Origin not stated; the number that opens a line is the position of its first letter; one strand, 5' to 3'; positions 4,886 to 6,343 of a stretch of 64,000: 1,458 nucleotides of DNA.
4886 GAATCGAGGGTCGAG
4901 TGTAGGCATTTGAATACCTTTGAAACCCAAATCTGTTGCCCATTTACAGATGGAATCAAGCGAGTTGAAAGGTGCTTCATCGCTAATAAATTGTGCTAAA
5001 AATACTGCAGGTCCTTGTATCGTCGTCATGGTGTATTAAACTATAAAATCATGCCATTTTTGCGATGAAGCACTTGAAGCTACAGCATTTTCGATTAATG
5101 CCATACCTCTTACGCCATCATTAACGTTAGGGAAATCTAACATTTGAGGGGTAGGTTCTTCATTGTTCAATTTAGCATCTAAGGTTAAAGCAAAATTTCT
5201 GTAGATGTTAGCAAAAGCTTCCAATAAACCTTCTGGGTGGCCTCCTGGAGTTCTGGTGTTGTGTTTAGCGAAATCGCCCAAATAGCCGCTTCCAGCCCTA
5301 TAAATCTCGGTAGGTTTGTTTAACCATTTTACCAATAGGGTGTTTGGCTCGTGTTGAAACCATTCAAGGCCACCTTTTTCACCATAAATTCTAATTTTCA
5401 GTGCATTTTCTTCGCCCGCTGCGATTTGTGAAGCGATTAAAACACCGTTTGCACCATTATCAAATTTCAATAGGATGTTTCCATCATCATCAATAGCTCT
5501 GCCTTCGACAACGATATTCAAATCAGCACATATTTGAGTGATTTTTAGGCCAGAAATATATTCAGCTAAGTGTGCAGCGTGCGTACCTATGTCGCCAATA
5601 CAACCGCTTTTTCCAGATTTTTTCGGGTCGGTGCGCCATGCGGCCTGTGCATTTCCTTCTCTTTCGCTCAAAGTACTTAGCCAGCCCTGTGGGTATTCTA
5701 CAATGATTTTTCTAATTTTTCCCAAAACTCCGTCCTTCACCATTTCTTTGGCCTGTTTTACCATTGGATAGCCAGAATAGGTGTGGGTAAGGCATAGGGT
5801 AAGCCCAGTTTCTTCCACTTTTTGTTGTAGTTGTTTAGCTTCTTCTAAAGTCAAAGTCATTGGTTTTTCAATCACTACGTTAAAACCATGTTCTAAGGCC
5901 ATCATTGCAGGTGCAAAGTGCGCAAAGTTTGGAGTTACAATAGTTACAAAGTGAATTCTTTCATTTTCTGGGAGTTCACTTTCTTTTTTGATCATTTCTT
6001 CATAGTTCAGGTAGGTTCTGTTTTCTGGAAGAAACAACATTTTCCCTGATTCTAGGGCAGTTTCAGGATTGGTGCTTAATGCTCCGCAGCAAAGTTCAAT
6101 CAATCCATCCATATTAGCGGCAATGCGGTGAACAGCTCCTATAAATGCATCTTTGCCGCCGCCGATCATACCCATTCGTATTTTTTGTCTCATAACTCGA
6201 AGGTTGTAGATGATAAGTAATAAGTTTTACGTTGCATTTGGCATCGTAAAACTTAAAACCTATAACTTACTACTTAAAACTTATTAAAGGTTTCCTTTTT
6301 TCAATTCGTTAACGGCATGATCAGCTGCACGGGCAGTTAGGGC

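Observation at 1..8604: Eight-gene sugar-redox cluster wired to a cytochrome c: candidate oxidative (3-keto) glycoside-processing system with no assigned pathway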

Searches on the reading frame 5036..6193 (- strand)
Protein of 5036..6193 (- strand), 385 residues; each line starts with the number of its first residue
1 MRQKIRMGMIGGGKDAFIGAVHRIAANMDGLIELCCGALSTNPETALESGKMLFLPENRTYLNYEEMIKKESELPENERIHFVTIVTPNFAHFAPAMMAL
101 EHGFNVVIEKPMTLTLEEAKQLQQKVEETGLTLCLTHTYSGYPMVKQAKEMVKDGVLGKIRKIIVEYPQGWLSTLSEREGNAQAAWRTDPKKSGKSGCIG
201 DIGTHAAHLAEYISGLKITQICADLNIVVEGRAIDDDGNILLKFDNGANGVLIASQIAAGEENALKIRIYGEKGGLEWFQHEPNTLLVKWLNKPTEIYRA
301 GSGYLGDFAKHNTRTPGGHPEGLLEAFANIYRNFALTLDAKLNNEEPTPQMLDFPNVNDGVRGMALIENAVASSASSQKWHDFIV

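Call 4: search_protein_families(library=pfam, proteins=[window:5036-6193:-], max_evalue=0.01)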
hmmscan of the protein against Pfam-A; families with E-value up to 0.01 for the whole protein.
window:5036-6193:- (385 aa): 3 families
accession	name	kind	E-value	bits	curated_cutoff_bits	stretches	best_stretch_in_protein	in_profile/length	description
PF22725.1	GFO_IDH_MocA_C3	-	3e-27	95.5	27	1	145-277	1-124/124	GFO/IDH/MocA C-terminal domain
PF01408.29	GFO_IDH_MocA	-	3.2e-17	63.7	24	1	5-135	1-118/120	Oxidoreductase family, NAD-binding Rossmann fold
PF02894.22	GFO_IDH_MocA_C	-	2e-14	54.3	22.9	1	149-378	1-214/218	Oxidoreductase family, C-terminal alpha/beta domain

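Call 5: search_protein_families(library=ncbifam, proteins=[window:5036-6193:-], max_evalue=0.001)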
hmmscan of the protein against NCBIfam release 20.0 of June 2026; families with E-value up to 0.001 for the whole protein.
window:5036-6193:- (385 aa): 7 families
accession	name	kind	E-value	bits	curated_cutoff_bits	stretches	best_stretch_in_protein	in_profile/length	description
NF052479.1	LevoglcsnDh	equivalog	1.1e-32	113.2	650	1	3-236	2-223/386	levoglucosan dehydrogenase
NF041392.1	XylDh_Gfo6_Halo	equivalog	1.6e-20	73.2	350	1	80-277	83-274/350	D-xylose 1-dehydrogenase Gfo6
NF040723.1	UDP-GlcNAcDh_Arch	equivalog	5.2e-19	68.9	450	1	6-257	2-218/302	UDP-N-acetylglucosamine 3-dehydrogenase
NF008607.0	PRK11579.1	subfamily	1.9e-14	53.4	330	1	68-276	53-247/346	oxidoreductase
TIGR04380.1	myo_inos_iolG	equivalog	1.9e-14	53.3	355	1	62-288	47-262/330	inositol 2-dehydrogenase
NF007574.0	PRK10206.1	equivalog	2.9e-10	39.7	352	1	70-163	56-149/345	oxidoreductase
NF058561.1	BT_2158_fam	equivalog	1.1e-07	30.8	750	1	56-163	78-180/487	glycoside 3-dehydrogenase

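Call 12: search_solved_structures(query=window:5036-6193:-, max_evalue=1e-8)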
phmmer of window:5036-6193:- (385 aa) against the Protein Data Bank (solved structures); distinct sequences matched with E-value up to 1e-8: 23.
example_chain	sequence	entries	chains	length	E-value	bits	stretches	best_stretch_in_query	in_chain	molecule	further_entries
3v5n_A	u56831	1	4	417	1.2e-105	356.9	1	3-380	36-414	Oxidoreductase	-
7d5n_A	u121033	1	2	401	2.2e-71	244.1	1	2-384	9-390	Oxidoreductase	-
7d5m_A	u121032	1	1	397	2.5e-71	244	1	2-384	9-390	Oxidoreductase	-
3dty_A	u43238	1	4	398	4.5e-71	243.1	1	3-380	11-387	Oxidoreductase, Gfo/Idh/MocA family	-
4h3v_A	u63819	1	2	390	1.8e-26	96.3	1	74-381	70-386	Oxidoreductase domain protein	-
6a3f_A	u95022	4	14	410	2.4e-23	86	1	3-238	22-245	Putative dehydrogenase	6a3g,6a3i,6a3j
4fb5_A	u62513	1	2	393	3.2e-18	69.2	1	76-284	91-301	Probable oxidoreductase protein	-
4gqa_A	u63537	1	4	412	3.8e-16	62.3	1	58-277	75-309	NAD binding Oxidoreductase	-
5ya8_A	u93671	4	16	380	9e-14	54.5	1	78-294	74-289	Scyllo-inositol dehydrogenase with L-glucose dehydrogenase activity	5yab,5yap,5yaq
6ktj_A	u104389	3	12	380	4.7e-13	52.1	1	78-294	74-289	Scyllo-inositol dehydrogenase with L-glucose dehydrogenase activity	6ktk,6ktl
6z3b_B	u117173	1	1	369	7.2e-13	51.5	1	74-194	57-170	Gfo/Idh/MocA family oxidoreductase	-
6z3b_A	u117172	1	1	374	7.4e-13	51.5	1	74-194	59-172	Gfo/Idh/MocA family oxidoreductase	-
6z3c_AAA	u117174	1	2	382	7.6e-13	51.5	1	74-194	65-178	Gfo/Idh/MocA family oxidoreductase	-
6nor_A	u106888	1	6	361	9e-11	44.6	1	76-274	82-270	Putative NAD dependent dehydrogenase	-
3fhl_A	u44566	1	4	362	1.9e-10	43.5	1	65-243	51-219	Putative oxidoreductase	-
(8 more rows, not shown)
